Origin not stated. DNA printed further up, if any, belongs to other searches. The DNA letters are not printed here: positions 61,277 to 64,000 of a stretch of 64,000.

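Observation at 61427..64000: Giant uncharacterised ORF missing from the ORF track, translationally coupled to the sulfotransferase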

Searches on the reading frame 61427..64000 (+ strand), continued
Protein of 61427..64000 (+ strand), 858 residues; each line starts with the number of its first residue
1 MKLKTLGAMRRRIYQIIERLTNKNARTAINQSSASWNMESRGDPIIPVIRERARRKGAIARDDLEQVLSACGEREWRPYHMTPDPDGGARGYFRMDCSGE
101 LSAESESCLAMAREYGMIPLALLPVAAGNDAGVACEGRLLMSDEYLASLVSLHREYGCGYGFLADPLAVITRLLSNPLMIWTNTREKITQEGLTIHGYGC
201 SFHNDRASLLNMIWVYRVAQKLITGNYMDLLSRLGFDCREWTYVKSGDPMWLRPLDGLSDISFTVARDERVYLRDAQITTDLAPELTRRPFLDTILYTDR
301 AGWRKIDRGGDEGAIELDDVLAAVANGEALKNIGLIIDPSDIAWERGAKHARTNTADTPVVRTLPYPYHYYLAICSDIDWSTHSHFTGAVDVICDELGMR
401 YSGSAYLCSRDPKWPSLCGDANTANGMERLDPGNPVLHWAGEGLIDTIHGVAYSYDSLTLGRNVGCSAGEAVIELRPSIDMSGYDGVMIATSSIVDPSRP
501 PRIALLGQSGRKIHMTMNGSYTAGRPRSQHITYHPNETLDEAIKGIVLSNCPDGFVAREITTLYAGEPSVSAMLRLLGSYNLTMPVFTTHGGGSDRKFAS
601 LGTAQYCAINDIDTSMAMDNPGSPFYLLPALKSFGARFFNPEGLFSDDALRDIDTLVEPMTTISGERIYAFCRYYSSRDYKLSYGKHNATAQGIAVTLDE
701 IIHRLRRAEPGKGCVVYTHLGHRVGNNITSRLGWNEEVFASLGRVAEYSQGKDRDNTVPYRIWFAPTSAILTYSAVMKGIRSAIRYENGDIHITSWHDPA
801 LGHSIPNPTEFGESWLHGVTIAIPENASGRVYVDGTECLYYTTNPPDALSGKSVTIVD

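Call 63: fold_search(model_id=the predicted structure, library=pdb)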
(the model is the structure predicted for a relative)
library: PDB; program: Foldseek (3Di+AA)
matches with E <= 10: 1614; with E <= 0.001: 93
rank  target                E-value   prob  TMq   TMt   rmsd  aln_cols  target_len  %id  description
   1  3fha_C                4.8e-07  1.00  0.10  0.18  15.4       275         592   12  Structure of endo-beta-N-acetylglucosaminidase A (released 2009-04-28)
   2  3fhq_F                2.1e-06  0.92  0.10  0.17  22.5       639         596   10  Structure of endo-beta-N-acetylglucosaminidase A (released 2009-05-05)
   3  3fha_A                2.6e-06  1.00  0.10  0.17  15.7       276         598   13  Structure of endo-beta-N-acetylglucosaminidase A (released 2009-04-28)
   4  4uzg                  3.1e-06  1.00  0.07  0.27  19.2       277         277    9  Crystal structure of group B streptococcus pilus 2b backbone protein SAK_1440 (released 2015-05-13)
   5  6qfk_A                3.1e-06  0.57  0.08  0.07  30.1      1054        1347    8  EngBF DARPin Fusion 4b G10 (released 2019-11-06)
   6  2vtf_B                3.8e-06  1.00  0.10  0.16  16.5       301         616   14  X-ray crystal structure of the Endo-beta-N-acetylglucosaminidase from Arthrobacter protophormiae E173Q mutant reveals  (released 2009-03-31)
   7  2zxq                  4.0e-06  0.75  0.12  0.12  29.2      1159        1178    8  Crystal structure of endo-alpha-N-acetylgalactosaminidase from Bifidobacterium longum (EngBF) (released 2009-06-16)
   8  3fhq_B                4.5e-06  0.92  0.10  0.17  21.4       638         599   10  Structure of endo-beta-N-acetylglucosaminidase A (released 2009-05-05)
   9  2vtf_A                6.5e-06  1.00  0.10  0.17  15.3       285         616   13  X-ray crystal structure of the Endo-beta-N-acetylglucosaminidase from Arthrobacter protophormiae E173Q mutant reveals  (released 2009-03-31)
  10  6qep                  7.7e-06  0.47  0.08  0.07  30.2      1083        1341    8  EngBF DARPin Fusion 4b H14 (released 2019-11-06)
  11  8a19_A                1.0e-05  0.72  0.13  0.11  29.2      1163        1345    9  Structure of a leucinostatin derivative determined by host lattice display : L1E4V1 construct (released 2022-12-07)
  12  6qfo                  1.0e-05  0.66  0.12  0.11  28.7      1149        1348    9  EngBF DARPin Fusion 9b 3G124 (released 2019-11-06)
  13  3k4z_A                1.4e-05  1.00  0.11  0.33  12.1       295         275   11  Crystal Structure of the Cellulosomal CBM4 from Clostridium thermocellum Cellulase CbhA (released 2010-07-28)
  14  8a1a_A                1.4e-05  0.63  0.09  0.08  28.8      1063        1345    9  Structure of a leucinostatin derivative determined by host lattice display : L1F11V1 construct (released 2022-12-07)
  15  3rkp_B                1.9e-05  0.96  0.07  0.18  24.2       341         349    8  Crystal structure of BcpA*(D312A), the major pilin subunit of Bacillus cereus (released 2012-05-30)
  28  8w7n                  6.4e-05  0.92  0.09  0.10  22.4       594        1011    8  Crystal structure of the in-cell Cry1Aa purified from Bacillus thuringiensis (released 2024-03-06)
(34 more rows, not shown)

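Call 65: search_solved_structures(query=A5, max_evalue=10, show_alignments=4)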
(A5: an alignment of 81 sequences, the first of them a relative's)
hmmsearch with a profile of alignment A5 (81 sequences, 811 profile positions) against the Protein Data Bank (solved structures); distinct sequences matched with E-value up to 10: 13.
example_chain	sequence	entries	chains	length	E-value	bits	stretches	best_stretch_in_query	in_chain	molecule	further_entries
10ps_A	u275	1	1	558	0.00093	20.8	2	734-775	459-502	Serine-aspartate repeat-containing protein D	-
9c7v_B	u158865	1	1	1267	0.012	17.1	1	730-800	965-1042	BOS complex subunit NOMO2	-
5f7k_A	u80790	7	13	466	0.18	13.2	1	297-420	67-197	Adhesin binding fucosylated histo-blood group antigen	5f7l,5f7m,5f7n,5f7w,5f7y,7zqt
5f7y_A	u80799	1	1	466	0.18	13.2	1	297-420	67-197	Adhesin binding fucosylated histo-blood group antigen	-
8r4p_A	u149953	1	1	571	0.26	12.7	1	297-420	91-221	Adhesin binding fucosylated histo-blood group antigen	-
5u75_A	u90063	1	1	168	0.73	11.2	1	719-777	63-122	Enterotoxin-like toxin X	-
9c7u_B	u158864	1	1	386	1.1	10.6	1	730-800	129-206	BOS complex subunit NOMO2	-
1ykm_B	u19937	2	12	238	1.4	10.3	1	720-772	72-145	Protocatechuate 3,4-dioxygenase beta chain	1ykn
3l2n_A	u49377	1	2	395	1.4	10.2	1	208-288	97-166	Peptidase M14, carboxypeptidase A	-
1yko_B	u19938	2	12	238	1.5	10.1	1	720-772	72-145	Protocatechuate 3,4-dioxygenase beta chain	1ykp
2pcd_M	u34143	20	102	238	2.2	9.6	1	720-772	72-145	PROTOCATECHUATE 3,4-DIOXYGENASE (BETA CHAIN) | PROTOCATECHUATE 3,4-DIOXYGENASE | Protocatechuate 3,4-dioxygenase beta chain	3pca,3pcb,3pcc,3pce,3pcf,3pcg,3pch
4iuy_A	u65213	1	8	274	2.2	9.6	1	203-289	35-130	Short chain dehydrogenase/reductase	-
3mi1_M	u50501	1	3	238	2.3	9.6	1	720-772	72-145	Protocatechuate 3,4-dioxygenase beta chain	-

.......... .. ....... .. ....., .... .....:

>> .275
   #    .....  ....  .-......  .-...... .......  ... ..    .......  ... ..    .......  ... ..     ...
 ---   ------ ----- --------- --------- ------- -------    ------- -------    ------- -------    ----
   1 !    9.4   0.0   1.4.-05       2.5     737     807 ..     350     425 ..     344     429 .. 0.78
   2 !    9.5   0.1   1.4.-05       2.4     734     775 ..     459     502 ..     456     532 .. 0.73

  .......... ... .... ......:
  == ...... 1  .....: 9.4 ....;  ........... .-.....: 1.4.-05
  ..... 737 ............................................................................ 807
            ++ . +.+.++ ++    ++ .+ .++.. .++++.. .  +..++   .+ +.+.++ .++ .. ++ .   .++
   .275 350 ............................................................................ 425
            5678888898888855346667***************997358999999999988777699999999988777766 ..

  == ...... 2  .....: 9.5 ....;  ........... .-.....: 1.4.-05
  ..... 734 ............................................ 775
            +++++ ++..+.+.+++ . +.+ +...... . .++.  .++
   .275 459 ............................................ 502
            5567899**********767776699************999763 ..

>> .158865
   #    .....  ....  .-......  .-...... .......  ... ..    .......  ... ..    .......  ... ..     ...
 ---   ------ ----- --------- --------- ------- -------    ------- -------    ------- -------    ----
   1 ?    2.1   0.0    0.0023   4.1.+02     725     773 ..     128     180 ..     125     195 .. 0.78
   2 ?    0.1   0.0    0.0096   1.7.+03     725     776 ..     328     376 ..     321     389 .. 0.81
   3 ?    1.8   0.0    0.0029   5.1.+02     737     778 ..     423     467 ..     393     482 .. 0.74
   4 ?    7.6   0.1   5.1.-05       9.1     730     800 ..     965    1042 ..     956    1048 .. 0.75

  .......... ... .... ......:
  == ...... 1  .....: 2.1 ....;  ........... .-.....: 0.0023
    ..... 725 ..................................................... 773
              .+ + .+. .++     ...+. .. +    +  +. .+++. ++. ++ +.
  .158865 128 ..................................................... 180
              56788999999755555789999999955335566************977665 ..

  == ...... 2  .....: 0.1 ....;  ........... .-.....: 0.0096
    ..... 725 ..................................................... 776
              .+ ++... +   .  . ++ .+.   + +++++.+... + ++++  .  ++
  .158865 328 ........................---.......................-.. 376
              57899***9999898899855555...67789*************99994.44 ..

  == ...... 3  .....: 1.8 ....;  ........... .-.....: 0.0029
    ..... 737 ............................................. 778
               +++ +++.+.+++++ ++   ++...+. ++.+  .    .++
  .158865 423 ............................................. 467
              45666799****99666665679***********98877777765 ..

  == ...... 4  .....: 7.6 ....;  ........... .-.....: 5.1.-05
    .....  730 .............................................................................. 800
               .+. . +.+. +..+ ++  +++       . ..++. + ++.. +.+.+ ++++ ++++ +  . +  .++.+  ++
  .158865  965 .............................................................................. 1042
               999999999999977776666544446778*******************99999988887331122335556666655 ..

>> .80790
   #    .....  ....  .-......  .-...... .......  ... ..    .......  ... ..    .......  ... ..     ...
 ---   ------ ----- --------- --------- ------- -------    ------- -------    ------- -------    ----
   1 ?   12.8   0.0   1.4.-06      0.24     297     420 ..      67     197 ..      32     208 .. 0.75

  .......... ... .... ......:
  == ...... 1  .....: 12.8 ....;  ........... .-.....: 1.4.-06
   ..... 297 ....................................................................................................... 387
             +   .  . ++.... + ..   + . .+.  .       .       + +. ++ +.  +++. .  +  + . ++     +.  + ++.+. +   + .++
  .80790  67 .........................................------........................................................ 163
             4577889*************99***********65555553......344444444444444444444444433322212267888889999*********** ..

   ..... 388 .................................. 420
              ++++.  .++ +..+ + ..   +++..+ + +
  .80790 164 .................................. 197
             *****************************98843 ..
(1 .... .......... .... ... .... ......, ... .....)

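Call 71: find_related_loci(query=A6, collection=metagenome_contigs, flank=10000)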
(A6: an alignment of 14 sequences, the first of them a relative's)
Query A6 (1120 aa) in metagenome_contigs; peptide patterns used: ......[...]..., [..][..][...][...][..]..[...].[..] (x = any residue, [..] = any of these).
48 stretches matched a pattern; 6 encode a relative of the query (tblastn E <= 1e-3); 5 distinct loci.
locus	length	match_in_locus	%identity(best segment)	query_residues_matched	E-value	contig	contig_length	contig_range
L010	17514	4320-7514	32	54-1106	3e-162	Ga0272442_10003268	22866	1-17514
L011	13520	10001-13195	32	54-1106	1e-161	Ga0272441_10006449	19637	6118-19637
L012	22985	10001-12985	33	94-1104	2e-172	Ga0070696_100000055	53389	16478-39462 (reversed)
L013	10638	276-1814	37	582-1104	1e-102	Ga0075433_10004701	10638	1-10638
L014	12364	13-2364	28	312-1106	6e-78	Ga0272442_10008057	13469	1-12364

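Call 74: fold_search(model_id=the predicted structure, library=viral)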
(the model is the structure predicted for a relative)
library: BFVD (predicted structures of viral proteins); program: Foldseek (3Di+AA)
matches with E <= 10: 1750; with E <= 0.001: 133
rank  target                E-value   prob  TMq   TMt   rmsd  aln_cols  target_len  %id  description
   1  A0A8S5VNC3            5.7e-08  1.00  0.07  0.10  17.5       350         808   11  (no name in the UniProt tables at hand)
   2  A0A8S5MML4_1          2.2e-06  1.00  0.10  0.13  19.8       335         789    9  Cell wall surface anchor family domain protein [Siphoviridae sp. ctxc31]
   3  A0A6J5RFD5            3.5e-06  0.98  0.11  0.20  23.7       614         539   10  Baseplate protein J-like [uncultured Caudovirales phage]
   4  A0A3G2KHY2            6.4e-06  0.84  0.10  0.10  41.5       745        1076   11  Uncharacterized protein [Arthrobacter phage Maureen]
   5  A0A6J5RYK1            7.5e-06  0.91  0.10  0.21  34.6       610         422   10  Uncharacterized protein [uncultured Caudovirales phage]
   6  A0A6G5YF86            9.4e-06  0.69  0.08  0.10  25.2       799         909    9  (no name in the UniProt tables at hand)
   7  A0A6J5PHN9            9.9e-06  1.00  0.09  0.23  18.4       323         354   12  Uncharacterized protein [uncultured Caudovirales phage]
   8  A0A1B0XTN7            1.5e-05  1.00  0.10  0.20  21.5       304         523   11  (no name in the UniProt tables at hand)
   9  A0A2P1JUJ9            1.9e-05  0.99  0.11  0.13  20.5       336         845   10  Fibronectin type-III domain-containing protein [Bacillus phage Anath]
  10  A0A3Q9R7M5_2          2.0e-05  1.00  0.10  0.14  10.7       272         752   14  Receptor binding protein [Bacillus phage pW4]
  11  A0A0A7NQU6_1          2.1e-05  0.72  0.08  0.09  25.6       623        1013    9  ILEI/PANDER domain-containing protein [Lactobacillus phage LfeInf]
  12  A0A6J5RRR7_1          2.2e-05  0.90  0.12  0.13  22.6       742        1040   10  Peptidase S74 domain-containing protein [uncultured Caudovirales phage]
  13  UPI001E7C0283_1       2.4e-05  0.57  0.10  0.11  33.3       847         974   12  (no name look-up for this kind of identifier)
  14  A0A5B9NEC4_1          2.6e-05  1.00  0.10  0.10  24.3       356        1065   12  Tail fiber protein [Klebsiella phage KPN4]
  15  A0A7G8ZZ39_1          2.6e-05  0.98  0.13  0.17  21.5       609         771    8  Baseplate assembly protein [Enterococcus phage iF6]
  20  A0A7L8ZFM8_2          3.4e-05  0.99  0.10  0.11  25.1       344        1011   12  (no name in the UniProt tables at hand)
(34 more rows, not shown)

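Call 75: search_solved_structures(query=L001:11345-12508:+, max_evalue=1)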
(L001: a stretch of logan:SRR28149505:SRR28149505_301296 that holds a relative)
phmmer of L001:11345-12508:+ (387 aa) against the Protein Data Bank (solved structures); distinct sequences matched with E-value up to 1: 1.
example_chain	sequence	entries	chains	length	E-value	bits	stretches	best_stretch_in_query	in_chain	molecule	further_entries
9u78_A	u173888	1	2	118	0.023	17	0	5-41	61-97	Single Chain Protein of De Novo Designed Helix Bundles-4EH2 with KDPV Loop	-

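Call 76: search_solved_structures(query=L001:9807-11294:+, max_evalue=1)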
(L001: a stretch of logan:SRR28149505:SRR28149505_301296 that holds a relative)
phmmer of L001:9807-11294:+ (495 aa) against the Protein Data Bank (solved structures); distinct sequences matched with E-value up to 1: 8.
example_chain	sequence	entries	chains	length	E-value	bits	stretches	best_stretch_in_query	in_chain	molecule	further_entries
3dtn_A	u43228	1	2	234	0.0023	20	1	337-411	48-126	Putative Methyltransferase MM_2633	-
1ve3_A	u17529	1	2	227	0.14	14.1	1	335-412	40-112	hypothetical protein PH0226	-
3l8d_A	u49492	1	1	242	0.35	12.7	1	336-392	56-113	Methyltransferase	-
1a7j_A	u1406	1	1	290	0.41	12.5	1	190-270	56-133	PHOSPHORIBULOKINASE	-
9g8s_T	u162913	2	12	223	0.6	11.9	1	78-119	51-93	Peptidoglycan-binding LysM protein | gp61 - Tail tube initiator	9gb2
5dly_A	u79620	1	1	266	0.96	11.3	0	336-400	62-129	plantazolicin methyltransferase BamL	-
4kvz_A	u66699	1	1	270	0.98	11.3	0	336-400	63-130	BamL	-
5dm0_A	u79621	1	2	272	0.99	11.2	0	336-400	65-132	plantazolicin methyltransferase BamL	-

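Call 79: find_homologous_proteins(query=A5, max_evalue=0.01)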
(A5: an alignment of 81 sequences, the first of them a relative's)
Query A5 (81 sequences) (1120 aa, profile of the alignment): 3 proteins with E <= 0.01 among 8000 candidates.
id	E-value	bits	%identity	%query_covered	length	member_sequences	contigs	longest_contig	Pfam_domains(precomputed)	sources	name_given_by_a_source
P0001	3.2e-217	742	100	100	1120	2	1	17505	-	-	-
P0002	2.6e-215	735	34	91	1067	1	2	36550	-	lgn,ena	-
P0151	4.8e-4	37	25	8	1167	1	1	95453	PF10670.16,PF13715.13,PF02369.23,PF14686.13,PF08308.18,PF20598.5,PF17802.8,PF13620.13,PF09430.17,PF22904.4,PF17210.10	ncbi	-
